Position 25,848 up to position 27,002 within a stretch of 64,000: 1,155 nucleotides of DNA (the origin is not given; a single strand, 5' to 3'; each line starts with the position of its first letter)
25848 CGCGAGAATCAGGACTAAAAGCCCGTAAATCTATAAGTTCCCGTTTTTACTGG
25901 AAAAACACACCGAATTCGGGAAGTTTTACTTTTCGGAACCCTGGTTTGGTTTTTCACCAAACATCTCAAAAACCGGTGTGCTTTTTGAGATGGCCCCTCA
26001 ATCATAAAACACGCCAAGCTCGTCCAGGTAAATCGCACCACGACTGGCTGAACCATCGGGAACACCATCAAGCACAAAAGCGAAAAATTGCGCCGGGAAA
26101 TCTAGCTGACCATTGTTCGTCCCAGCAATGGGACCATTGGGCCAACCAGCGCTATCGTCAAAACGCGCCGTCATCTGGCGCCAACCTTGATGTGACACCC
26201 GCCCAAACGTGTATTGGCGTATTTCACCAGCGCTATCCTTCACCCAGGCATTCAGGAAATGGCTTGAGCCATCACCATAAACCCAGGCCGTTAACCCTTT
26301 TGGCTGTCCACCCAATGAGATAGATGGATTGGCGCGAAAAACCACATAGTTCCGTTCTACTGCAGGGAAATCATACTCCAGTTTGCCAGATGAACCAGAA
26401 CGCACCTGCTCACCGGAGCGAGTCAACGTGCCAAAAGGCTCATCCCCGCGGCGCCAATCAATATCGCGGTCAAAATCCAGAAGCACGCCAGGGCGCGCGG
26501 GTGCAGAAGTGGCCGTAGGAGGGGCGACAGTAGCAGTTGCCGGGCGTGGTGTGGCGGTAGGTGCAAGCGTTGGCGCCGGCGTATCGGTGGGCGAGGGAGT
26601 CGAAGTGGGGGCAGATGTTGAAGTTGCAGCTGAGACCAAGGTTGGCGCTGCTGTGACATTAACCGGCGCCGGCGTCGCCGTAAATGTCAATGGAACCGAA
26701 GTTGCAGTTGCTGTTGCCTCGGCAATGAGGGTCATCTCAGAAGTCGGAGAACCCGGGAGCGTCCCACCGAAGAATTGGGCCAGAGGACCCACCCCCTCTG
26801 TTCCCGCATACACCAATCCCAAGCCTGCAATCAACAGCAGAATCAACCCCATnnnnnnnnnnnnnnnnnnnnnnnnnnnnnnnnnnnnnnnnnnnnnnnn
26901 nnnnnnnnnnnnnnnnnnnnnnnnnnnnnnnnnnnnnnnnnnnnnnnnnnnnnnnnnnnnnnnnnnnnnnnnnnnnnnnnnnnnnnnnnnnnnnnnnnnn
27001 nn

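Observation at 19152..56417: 37-kb unidirectional Ser/Thr phospho-signalling supercluster (kinase / pseudokinase-PP2C / FHA / vWA / zinc ribbon) with envelope-directed outputs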

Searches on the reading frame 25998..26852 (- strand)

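Call 71: search_protein_families(library=pfam, proteins=[window:25998-26852:-], max_evalue=5)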
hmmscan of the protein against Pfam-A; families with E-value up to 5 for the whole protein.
window:25998-26852:- (284 aa): 1 family
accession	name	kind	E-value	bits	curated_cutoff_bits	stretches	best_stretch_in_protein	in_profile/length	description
PF04620.18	FlaA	-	2.4e-07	31.1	25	1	183-230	119-166/230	Flagellar filament outer layer protein Flaa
